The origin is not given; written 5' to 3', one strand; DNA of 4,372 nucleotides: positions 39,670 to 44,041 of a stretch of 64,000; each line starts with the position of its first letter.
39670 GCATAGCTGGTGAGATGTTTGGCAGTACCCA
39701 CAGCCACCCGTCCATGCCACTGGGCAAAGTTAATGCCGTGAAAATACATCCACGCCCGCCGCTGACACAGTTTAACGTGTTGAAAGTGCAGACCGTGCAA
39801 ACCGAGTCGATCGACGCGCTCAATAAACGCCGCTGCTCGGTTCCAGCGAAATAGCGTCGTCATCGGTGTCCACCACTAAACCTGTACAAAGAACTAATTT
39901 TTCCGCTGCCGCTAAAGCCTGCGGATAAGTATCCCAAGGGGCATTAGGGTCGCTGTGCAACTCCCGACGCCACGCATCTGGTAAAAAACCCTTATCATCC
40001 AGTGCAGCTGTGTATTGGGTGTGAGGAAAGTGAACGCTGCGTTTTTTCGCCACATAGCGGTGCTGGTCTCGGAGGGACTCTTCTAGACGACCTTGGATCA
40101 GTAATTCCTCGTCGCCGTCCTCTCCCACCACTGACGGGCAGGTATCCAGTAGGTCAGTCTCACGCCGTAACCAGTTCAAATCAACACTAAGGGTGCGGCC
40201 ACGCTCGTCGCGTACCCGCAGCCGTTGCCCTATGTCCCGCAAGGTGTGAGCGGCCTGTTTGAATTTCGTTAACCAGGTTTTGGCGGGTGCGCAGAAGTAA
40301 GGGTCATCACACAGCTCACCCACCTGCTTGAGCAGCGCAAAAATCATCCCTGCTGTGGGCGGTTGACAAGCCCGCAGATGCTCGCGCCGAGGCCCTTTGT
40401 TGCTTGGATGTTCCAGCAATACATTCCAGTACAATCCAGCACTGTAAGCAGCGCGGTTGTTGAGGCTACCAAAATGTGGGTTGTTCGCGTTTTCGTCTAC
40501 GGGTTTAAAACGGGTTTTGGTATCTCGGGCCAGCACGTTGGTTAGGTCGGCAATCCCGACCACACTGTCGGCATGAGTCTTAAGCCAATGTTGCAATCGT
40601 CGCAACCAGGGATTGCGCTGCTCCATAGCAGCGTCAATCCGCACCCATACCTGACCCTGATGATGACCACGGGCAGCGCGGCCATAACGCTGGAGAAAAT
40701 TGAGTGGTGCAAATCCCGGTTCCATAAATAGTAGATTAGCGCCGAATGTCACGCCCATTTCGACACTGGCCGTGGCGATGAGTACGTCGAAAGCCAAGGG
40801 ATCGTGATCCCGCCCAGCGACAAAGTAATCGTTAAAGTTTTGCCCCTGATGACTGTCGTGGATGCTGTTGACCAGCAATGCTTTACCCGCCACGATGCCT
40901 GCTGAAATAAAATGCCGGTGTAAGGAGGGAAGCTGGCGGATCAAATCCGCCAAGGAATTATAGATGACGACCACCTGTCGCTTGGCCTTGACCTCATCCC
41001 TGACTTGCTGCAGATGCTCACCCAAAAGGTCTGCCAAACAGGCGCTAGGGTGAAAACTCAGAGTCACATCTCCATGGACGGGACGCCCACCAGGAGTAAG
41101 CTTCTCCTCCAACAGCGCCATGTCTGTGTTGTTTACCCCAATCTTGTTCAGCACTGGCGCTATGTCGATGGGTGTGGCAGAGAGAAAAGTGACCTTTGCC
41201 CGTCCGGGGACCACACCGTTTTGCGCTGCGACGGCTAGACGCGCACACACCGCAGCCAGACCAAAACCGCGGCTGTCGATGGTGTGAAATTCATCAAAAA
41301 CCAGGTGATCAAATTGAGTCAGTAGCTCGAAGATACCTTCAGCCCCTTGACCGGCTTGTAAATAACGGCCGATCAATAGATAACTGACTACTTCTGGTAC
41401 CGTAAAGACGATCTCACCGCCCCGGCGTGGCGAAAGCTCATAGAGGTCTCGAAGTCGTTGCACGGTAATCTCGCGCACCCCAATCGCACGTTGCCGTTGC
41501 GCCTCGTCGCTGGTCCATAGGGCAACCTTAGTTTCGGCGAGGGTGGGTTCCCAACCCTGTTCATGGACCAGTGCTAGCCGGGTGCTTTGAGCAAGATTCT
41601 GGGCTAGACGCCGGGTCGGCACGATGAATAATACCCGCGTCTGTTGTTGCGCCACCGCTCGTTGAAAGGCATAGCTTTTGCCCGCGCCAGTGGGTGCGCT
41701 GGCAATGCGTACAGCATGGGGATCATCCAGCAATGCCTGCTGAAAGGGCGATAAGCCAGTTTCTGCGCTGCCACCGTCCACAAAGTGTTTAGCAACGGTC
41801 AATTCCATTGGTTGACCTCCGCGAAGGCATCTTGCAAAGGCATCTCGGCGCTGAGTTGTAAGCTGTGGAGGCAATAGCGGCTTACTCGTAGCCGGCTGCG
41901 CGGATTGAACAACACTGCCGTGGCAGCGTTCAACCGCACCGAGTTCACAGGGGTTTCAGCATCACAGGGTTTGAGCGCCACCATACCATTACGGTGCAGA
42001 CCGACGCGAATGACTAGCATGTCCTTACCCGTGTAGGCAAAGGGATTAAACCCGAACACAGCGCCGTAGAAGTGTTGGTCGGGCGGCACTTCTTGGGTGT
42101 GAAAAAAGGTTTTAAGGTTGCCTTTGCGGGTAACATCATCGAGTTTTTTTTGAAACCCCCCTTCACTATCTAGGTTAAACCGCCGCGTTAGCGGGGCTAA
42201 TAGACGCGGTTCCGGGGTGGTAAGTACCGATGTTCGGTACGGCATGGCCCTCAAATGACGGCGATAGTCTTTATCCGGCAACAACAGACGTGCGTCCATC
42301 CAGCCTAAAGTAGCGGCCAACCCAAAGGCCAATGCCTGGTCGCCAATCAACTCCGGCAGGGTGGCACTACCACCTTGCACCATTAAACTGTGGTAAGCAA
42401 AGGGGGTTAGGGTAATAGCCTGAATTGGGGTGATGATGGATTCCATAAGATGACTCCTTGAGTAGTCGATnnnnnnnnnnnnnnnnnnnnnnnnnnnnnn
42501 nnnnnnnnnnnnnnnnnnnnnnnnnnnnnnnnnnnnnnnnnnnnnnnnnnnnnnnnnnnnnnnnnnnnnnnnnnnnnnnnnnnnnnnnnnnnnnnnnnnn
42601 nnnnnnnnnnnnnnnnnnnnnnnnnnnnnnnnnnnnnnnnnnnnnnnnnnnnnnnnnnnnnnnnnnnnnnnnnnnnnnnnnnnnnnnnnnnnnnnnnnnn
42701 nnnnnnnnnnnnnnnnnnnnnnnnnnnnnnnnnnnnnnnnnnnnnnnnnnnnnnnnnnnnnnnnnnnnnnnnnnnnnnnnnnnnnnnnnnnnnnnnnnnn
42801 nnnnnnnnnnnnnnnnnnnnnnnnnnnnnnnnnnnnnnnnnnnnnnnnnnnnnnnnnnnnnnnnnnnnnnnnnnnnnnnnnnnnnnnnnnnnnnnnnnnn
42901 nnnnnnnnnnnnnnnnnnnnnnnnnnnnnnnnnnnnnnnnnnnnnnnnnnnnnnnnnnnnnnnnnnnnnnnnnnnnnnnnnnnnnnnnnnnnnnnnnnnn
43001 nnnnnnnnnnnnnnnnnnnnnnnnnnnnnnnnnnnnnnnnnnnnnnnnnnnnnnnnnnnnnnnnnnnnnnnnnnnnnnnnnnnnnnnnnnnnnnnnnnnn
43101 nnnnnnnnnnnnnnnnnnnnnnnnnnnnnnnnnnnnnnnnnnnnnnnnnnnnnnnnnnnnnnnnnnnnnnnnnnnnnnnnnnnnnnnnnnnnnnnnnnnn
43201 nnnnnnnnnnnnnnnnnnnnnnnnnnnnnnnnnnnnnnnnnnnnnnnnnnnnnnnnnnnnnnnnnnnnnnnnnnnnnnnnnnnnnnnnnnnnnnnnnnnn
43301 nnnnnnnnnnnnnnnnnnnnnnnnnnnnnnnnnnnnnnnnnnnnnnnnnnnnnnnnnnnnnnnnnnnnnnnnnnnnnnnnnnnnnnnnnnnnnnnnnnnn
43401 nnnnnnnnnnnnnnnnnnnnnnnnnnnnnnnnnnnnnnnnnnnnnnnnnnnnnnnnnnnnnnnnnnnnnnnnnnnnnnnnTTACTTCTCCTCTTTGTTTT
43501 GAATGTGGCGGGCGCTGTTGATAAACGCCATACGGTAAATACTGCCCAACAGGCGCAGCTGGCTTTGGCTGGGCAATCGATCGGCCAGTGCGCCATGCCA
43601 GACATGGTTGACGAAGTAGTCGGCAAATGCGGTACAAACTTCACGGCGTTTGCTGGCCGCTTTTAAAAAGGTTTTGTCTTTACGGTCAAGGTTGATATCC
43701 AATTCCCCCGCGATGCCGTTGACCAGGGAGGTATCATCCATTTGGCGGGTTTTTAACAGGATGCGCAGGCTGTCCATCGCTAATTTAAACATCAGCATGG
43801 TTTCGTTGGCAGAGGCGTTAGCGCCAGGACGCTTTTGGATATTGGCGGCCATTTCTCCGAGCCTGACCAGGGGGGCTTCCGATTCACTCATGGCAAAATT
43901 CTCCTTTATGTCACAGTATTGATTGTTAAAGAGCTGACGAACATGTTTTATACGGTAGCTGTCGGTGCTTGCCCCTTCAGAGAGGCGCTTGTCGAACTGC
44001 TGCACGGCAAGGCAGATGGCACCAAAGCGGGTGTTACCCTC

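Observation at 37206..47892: CRISPR-Cas locus with type I-D content (HD-containing large subunit, HD-less Cas3', WYL regulator) but a type I-B-like gene order and 28 bp repeats.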

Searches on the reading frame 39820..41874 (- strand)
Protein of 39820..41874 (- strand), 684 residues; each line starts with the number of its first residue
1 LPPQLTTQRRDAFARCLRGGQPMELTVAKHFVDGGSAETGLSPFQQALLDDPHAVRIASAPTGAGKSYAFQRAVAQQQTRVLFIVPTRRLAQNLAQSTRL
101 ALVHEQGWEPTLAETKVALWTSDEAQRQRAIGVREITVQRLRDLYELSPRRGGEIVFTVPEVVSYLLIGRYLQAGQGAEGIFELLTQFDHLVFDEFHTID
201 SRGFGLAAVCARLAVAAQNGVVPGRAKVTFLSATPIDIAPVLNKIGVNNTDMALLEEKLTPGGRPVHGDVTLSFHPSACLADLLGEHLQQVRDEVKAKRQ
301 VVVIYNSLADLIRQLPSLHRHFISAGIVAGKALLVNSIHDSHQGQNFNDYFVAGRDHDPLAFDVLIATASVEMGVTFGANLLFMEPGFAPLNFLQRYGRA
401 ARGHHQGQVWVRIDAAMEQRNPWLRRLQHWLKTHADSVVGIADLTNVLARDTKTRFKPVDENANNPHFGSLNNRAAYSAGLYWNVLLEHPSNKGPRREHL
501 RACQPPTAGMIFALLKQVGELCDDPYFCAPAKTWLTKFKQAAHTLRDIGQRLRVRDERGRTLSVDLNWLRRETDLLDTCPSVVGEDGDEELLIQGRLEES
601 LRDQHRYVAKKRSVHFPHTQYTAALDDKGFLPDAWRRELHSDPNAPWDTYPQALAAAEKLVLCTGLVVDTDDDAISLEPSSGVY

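Call 7: search_protein_families(library=ncbifam, proteins=[window:39820-41874:-], max_evalue=0.01)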
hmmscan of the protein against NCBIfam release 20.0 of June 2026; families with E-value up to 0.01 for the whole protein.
window:39820-41874:- (684 aa): 6 families
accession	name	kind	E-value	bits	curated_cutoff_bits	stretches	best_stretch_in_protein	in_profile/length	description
TIGR03158.1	cas3_cyano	exception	1.6e-19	70.2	69.1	1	47-399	8-355/357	type I-D CRISPR-associated helicase Cas3'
TIGR02621.3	cas3_GSU0051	exception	2.6e-15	56.3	400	1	43-457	16-431/854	type I-G CRISPR-associated helicase/endonuclease Cas3g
TIGR01587.1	cas3_core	equivalog_domain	1.1e-07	31.3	102.45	1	58-307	4-231/358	CRISPR-associated helicase Cas3'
NF041063.1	DpdF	equivalog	8.8e-07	27.9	550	1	46-202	151-285/813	protein DpdF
NF042913.1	CyRepA1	equivalog_domain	0.00048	19.2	200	0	59-110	8-60/595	plasmid replication protein, CyRepA1 family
TIGR04121.1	DEXH_lig_assoc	equivalog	0.0012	16.6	850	0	43-244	16-193/804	ligase-associated DNA damage response DEXH box helicase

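Call 8: search_protein_families(library=pfam, proteins=[window:39820-41874:-], max_evalue=0.01)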
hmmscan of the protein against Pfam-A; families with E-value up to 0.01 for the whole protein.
window:39820-41874:- (684 aa): 4 families
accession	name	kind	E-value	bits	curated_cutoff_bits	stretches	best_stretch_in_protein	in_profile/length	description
PF00270.35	DEAD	-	9.6e-14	51.9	26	1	57-236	18-161/167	DEAD/DEAH box helicase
PF04851.21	ResIII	-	7.4e-05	23.1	22.5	1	58-201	28-139/164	Type III restriction enzyme, res subunit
PF13604.12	AAA_30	-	0.0009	19.5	27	1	46-101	11-69/191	AAA domain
PF22590.2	Cas3-like_C_2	-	0.0044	17.7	27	0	299-403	3-104/106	CRISPR-associated nuclease/helicase Cas3, C-terminal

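Call 9: search_protein_families(library=padloc, proteins=[window:39820-41874:-], max_evalue=0.01)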
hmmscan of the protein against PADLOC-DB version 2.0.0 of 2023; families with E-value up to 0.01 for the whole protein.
window:39820-41874:- (684 aa): 23 families
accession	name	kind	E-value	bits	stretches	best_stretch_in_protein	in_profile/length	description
PDLC02032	Cas3d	-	1.4e-246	818.2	1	23-683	1-640/641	-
PDLC00937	Cas3d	-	4.3e-20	70.2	1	47-399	8-355/357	"CRISPR-associated helicase Cas3, subtype CYANO"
PDLC02028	Cas3d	-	4.6e-20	69.8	1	48-435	48-411/685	-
PDLC01323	Cas3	-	3.1e-17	61.3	1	56-399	15-292/294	CAS-I-D; effector_G3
PDLC02030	Cas3d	-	7.4e-14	49.1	1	50-405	38-353/620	-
PDLC01146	Cas3d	-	1.2e-12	45.1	1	50-403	38-353/625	Cas3d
PDLC01761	Cas3b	-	9.7e-10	35.8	1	38-413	217-545/705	-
PDLC01252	Cas3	-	2e-09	35.3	1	58-407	4-292/324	CAS-I; effector_G3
PDLC01762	Cas3b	-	7.9e-09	32.6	2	284-411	435-545/692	-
PDLC01770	Cas3g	-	9.9e-09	32.2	1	41-411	15-349/733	-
PDLC00938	Cas3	-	3e-08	31.3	1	58-307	4-231/358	CRISPR-associated helicase Cas3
PDLC01533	Cas3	-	1.7e-06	24.6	1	363-418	551-605/897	CAS-I; effector_G3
PDLC00187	HamB1|HamB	-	1.8e-06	24.5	1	29-105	130-213/851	DEAD-box helicase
PDLC00186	HamB1|HamB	-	3.5e-06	23.3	1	39-105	145-218/864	DEAD-box helicase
PDLC02031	Cas3d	-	6.1e-06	23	0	357-407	328-378/687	-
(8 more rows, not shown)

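Call 38: search_solved_structures(query=window:39820-41808:-, max_evalue=0.1)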
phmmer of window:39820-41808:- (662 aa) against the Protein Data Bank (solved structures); distinct sequences matched with E-value up to 0.1: 0.

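Call 87: search_solved_structures(query=A3, max_evalue=1)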
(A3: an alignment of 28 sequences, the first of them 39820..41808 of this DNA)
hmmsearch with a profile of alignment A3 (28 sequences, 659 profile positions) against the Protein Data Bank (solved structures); distinct sequences matched with E-value up to 1: 28.
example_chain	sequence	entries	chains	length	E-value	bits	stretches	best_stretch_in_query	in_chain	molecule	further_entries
7r2k_A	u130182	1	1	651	1.3e-06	30.6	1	169-413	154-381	CRISPR-associated helicase Cas3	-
8wtk_A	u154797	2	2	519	5.6e-06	28.5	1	332-385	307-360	CRISPR-associated helicase Cas3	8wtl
7tr8_A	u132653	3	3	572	8.5e-06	27.9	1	169-389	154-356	CRISPR-associated helicase Cas3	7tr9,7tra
6p4f_A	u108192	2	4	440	0.00017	23.6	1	266-387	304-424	DNA-dependent ATPase XPBII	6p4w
5tnu_A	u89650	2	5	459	0.00019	23.5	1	269-387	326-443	DNA-dependent ATPase XPBII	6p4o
6x26_A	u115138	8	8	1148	0.0016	20.4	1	263-384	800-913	Transcription-repair-coupling factor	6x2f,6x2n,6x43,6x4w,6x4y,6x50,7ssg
2eyq_A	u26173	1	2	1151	0.0016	20.4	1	263-384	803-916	Transcription-repair coupling factor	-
9n07_A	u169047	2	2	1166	0.0017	20.4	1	263-384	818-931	Transcription-repair-coupling factor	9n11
6xeo_A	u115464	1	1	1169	0.0017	20.4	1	263-384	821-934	Transcription-repair-coupling factor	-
1gm5_A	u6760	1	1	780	0.0026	19.7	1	334-382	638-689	RECG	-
3dkp_A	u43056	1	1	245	0.0036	19.3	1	33-76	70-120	Probable ATP-dependent RNA helicase DDX52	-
5v9x_A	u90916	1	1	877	0.0038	19.2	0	335-376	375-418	ATP-dependent DNA helicase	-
9g44_A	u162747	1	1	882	0.004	19.1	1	167-224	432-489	DEAD-like helicases-like protein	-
4tyw_A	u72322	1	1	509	0.0061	18.5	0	14-51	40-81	ATP-dependent RNA helicase MSS116, mitochondrial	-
4tyn_A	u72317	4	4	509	0.0061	18.5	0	14-51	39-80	ATP-dependent RNA helicase MSS116, mitochondrial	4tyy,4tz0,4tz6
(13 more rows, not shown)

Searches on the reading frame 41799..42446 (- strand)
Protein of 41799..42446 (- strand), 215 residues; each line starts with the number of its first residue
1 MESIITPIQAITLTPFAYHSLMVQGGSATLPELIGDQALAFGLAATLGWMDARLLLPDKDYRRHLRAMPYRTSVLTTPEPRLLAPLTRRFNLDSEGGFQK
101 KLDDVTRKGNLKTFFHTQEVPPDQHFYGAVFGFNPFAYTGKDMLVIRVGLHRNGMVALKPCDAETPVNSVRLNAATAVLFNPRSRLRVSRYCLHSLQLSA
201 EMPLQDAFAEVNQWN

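Call 7: search_protein_families(library=ncbifam, proteins=[window:41799-42446:-], max_evalue=0.01)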
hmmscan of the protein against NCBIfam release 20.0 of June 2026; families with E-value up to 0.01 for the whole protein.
window:41799-42446:- (215 aa): 0 families

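Call 8: search_protein_families(library=pfam, proteins=[window:41799-42446:-], max_evalue=0.01)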
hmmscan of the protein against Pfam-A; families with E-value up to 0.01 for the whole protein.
window:41799-42446:- (215 aa): 0 families

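Call 9: search_protein_families(library=padloc, proteins=[window:41799-42446:-], max_evalue=0.01)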
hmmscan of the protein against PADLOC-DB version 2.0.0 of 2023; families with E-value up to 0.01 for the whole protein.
window:41799-42446:- (215 aa): 1 family
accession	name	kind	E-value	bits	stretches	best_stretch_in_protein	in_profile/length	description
PDLC01565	Cas5d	-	2.4e-97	322.8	1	4-215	3-209/209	CAS-I-D; effector_G5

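Call 85: search_solved_structures(query=A4, max_evalue=10)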
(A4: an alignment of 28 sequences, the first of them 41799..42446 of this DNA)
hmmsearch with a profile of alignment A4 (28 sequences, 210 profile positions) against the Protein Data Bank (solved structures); distinct sequences matched with E-value up to 10: 2.
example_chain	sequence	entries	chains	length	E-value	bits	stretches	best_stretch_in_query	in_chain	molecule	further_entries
6mvu_A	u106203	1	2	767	0.049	16.3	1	38-115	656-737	Aldehyde dehydrogenase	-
6mvr_A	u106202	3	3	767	0.049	16.3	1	38-115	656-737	Aldehyde dehydrogenase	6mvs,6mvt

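Call 100: search_protein_families(library=pfam, proteins=[window:41799-42446:-], max_evalue=1)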
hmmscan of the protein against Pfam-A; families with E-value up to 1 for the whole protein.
window:41799-42446:- (215 aa): 0 families

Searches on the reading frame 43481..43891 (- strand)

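Call 100: search_protein_families(library=pfam, proteins=[window:43481-43891:-], max_evalue=1)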
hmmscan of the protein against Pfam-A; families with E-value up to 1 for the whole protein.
window:43481-43891:- (136 aa): 1 family
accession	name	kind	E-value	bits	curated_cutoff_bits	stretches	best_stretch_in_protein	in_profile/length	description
PF15372.11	DUF4600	-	0.028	15.1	27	1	33-91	46-103/128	Domain of unknown function (DUF4600)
